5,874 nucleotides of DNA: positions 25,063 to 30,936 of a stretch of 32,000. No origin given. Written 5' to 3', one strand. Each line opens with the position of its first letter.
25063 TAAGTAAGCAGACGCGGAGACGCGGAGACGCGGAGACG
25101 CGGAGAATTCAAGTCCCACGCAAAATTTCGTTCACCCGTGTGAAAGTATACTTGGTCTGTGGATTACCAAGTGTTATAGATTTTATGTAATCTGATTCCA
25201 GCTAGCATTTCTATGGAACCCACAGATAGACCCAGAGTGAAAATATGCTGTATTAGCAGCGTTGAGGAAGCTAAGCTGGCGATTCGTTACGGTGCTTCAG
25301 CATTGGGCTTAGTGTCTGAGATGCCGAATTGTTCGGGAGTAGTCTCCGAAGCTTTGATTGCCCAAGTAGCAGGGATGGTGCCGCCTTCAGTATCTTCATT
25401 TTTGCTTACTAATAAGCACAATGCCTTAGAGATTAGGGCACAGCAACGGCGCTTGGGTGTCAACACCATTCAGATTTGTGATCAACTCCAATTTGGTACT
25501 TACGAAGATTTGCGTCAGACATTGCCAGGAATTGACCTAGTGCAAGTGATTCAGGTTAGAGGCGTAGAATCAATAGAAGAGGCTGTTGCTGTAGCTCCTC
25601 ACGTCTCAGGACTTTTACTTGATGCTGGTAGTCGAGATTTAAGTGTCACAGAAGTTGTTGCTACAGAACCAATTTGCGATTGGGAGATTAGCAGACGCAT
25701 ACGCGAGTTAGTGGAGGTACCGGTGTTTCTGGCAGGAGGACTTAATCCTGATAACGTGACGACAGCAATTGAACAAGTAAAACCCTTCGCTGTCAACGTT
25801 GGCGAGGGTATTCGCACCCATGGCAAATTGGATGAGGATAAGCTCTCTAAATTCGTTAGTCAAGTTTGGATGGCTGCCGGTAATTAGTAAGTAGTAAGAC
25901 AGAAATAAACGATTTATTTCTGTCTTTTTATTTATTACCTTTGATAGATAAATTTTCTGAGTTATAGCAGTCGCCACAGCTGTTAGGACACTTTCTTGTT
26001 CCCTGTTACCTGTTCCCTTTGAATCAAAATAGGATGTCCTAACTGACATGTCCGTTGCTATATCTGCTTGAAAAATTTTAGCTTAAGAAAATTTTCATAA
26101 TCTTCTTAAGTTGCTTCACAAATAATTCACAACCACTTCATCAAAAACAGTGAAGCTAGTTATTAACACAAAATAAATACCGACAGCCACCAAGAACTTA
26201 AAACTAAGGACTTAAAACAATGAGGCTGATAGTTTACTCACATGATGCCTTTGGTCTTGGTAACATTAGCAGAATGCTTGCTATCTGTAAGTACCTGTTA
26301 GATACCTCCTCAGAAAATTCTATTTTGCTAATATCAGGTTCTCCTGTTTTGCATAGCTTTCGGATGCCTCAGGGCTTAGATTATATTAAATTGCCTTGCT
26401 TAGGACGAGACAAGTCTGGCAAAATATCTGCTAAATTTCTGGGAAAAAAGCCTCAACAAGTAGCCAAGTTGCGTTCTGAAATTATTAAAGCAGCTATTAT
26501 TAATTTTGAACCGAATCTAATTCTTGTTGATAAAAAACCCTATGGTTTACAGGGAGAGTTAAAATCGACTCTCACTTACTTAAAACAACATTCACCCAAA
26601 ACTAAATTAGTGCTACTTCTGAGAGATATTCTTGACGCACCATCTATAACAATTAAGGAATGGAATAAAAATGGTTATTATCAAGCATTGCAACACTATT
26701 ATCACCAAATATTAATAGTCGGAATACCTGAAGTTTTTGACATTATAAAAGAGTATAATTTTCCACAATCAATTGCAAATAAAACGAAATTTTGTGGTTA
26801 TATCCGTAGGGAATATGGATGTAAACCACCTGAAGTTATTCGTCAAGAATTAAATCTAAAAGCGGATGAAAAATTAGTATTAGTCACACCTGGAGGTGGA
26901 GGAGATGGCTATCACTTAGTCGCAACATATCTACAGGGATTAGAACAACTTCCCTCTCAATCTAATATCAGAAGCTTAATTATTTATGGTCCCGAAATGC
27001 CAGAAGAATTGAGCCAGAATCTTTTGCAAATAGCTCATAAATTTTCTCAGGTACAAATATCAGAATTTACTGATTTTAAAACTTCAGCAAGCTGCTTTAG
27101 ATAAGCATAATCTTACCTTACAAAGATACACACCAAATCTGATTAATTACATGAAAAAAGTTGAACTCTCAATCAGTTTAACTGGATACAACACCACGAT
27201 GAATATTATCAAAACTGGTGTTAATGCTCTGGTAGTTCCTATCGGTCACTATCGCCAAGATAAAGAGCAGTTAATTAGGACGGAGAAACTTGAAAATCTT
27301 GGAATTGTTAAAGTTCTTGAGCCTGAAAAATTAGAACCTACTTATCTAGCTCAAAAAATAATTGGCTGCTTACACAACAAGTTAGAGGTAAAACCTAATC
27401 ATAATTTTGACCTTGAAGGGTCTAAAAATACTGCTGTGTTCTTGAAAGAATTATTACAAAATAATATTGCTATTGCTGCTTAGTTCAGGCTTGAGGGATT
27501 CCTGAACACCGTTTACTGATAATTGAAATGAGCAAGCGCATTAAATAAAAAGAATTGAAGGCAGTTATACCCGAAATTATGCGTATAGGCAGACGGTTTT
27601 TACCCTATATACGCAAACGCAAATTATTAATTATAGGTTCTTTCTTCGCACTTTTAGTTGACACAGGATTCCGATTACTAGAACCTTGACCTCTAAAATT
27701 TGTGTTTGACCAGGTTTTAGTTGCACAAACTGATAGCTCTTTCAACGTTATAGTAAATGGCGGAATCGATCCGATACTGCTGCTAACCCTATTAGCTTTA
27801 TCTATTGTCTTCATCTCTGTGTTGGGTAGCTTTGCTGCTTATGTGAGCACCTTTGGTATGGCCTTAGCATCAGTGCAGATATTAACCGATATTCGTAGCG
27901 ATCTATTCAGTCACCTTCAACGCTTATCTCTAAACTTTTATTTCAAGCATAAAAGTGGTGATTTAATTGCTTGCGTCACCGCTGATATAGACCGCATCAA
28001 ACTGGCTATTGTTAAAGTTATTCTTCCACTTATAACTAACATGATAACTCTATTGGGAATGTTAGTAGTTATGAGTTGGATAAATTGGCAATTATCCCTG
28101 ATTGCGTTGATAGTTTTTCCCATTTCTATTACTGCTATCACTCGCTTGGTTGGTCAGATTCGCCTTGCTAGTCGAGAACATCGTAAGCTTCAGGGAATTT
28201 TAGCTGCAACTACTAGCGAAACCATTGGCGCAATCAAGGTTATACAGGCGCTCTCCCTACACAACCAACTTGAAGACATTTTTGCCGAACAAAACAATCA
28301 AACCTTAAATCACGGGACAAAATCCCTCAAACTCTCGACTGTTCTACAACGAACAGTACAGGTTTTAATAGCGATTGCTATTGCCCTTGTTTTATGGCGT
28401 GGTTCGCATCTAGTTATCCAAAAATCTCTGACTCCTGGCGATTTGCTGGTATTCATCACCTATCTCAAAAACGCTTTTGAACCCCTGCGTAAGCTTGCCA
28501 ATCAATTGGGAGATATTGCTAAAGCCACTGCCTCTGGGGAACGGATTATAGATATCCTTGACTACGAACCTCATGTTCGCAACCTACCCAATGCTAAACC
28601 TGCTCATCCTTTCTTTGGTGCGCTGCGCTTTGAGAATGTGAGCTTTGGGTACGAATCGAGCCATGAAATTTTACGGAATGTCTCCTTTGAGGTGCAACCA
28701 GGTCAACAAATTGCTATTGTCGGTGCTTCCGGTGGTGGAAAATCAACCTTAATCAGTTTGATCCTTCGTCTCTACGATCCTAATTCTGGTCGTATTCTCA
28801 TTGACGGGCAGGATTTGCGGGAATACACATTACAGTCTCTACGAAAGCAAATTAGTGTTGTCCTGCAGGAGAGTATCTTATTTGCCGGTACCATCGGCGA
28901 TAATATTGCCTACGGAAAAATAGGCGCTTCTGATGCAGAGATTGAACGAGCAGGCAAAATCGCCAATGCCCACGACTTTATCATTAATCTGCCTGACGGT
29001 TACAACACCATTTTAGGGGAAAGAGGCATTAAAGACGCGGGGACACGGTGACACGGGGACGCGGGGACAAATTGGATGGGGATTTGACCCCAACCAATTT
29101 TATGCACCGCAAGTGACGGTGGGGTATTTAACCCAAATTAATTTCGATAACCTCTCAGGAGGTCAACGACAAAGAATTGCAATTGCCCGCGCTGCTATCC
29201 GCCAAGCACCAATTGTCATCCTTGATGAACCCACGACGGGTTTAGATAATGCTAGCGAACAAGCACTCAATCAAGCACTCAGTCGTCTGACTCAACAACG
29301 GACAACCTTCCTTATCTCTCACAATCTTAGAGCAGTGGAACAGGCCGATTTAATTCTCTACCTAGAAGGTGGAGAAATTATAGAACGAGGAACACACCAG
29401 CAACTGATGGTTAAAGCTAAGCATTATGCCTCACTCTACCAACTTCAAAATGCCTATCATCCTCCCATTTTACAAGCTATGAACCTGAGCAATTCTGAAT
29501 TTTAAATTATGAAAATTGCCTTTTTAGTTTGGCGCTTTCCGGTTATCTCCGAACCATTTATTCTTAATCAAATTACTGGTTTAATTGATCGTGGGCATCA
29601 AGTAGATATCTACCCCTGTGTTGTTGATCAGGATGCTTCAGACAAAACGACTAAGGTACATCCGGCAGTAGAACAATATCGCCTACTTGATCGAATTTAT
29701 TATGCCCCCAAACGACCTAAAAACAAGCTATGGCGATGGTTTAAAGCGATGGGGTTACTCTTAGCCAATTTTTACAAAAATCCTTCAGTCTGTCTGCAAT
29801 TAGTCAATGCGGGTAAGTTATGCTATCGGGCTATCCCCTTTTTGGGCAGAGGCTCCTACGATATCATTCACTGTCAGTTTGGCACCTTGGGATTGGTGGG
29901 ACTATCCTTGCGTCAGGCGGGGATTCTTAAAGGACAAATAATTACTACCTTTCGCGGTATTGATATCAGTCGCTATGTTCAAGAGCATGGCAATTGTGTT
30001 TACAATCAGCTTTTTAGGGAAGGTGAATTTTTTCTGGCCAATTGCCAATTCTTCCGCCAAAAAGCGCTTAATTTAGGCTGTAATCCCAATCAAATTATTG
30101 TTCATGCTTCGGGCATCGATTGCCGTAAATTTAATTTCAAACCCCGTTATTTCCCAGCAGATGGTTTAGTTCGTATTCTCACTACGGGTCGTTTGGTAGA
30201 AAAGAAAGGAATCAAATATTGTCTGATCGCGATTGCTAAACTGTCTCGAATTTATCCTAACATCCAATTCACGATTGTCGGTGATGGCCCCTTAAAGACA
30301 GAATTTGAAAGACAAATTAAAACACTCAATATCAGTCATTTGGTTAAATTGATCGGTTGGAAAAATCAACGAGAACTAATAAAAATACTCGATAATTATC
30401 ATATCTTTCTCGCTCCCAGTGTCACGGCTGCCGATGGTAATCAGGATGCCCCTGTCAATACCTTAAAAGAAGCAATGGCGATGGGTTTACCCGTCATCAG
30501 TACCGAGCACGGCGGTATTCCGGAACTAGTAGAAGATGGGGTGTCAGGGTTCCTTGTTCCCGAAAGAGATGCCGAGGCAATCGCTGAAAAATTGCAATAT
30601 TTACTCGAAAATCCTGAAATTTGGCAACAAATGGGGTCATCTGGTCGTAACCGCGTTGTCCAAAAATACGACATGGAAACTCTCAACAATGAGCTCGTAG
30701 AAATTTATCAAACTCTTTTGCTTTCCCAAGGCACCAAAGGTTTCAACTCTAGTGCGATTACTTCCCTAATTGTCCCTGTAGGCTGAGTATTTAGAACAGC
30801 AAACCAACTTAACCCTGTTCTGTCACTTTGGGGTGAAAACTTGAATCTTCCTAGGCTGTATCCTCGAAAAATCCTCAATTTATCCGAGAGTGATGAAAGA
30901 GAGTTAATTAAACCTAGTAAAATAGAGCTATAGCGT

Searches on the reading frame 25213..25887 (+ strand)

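Call 35: search_protein_families(library=pfam, proteins=[window:25213-25887:+], max_evalue=0.001)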
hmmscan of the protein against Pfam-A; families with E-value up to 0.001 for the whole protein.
window:25213-25887:+ (224 aa): 1 family
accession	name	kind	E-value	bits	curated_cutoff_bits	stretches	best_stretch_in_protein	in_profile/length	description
PF00697.28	PRAI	-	1.5e-15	57.9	22.7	1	9-216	1-192/193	N-(5'phosphoribosyl)anthranilate (PRA) isomerase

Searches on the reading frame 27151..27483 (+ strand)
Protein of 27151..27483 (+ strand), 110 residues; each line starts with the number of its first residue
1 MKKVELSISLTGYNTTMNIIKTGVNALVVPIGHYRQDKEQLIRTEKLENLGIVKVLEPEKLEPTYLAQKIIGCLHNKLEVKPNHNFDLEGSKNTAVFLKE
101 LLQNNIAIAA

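Call 35: search_protein_families(library=pfam, proteins=[window:27151-27483:+], max_evalue=0.001)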
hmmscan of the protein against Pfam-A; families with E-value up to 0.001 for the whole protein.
window:27151-27483:+ (110 aa): 1 family
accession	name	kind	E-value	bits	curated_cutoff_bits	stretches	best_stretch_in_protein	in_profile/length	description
PF04101.22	Glyco_tran_28_C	-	9.5e-06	26.2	22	1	1-83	69-150/166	Glycosyltransferase family 28 C-terminal domain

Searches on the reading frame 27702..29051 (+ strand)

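Call 35: search_protein_families(library=pfam, proteins=[window:27702-29051:+], max_evalue=0.001)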
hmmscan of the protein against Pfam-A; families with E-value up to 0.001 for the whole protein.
window:27702-29051:+ (449 aa): 3 families
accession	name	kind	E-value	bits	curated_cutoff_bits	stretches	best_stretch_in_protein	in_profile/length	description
PF00664.28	ABC_membrane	-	1.3e-38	133.7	28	1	28-256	40-268/274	ABC transporter transmembrane region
PF00005.33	ABC_tran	-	3.8e-21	76.6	25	1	324-419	1-90/137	ABC transporter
PF13555.12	AAA_29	-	0.00099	19.2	27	0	327-357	15-45/61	P-loop containing region of AAA domain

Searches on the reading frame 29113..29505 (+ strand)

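Call 35: search_protein_families(library=pfam, proteins=[window:29113-29505:+], max_evalue=0.001)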
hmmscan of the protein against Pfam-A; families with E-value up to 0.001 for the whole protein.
window:29113-29505:+ (130 aa): 2 families
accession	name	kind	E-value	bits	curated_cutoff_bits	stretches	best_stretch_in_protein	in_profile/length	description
PF00005.33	ABC_tran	-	3.5e-10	41.1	25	1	10-42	105-137/137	ABC transporter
PF02463.25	SMC_N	-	1.3e-07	31.7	40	1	8-81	131-208/220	RecF/RecN/SMC N terminal domain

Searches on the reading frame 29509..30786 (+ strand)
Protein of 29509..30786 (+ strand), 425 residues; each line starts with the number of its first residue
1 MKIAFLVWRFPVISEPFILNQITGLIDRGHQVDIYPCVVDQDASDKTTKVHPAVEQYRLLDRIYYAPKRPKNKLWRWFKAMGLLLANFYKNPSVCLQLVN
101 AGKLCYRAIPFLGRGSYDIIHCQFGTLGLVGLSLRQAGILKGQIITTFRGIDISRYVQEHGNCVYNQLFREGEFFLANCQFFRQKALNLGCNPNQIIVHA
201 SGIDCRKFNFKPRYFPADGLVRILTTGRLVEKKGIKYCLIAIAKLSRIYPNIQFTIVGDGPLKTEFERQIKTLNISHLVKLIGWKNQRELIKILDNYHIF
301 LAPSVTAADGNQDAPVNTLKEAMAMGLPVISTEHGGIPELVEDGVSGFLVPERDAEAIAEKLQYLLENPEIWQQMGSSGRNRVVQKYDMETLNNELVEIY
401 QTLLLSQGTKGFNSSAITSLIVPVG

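Call 35: search_protein_families(library=pfam, proteins=[window:29509-30786:+], max_evalue=0.001)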
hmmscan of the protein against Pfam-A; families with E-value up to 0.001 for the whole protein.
window:29509-30786:+ (425 aa): 6 families
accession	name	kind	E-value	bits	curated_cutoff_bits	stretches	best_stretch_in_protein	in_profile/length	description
PF00534.26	Glycos_transf_1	-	1.4e-34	119.5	26.4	1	221-382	16-172/172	Glycosyl transferases group 1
PF13692.12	Glyco_trans_1_4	-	2e-32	112.8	27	1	222-368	3-142/142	Glycosyl transferases group 1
PF13524.12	Glyco_trans_1_2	-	4.9e-14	52.9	25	1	243-391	7-137/144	Glycosyl transferase-like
PF13439.12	Glyco_transf_4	-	4.4e-10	40.3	28.5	1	17-205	7-168/170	Glycosyltransferase Family 4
PF13579.12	Glyco_trans_4_4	-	0.00015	22.6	29.7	1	17-199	6-155/158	Glycosyl transferase 4-like domain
PF20706.3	GT4-conflict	-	0.00082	18.9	26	0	193-368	171-357/385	Family 4 Glycosyltransferase in conflict systems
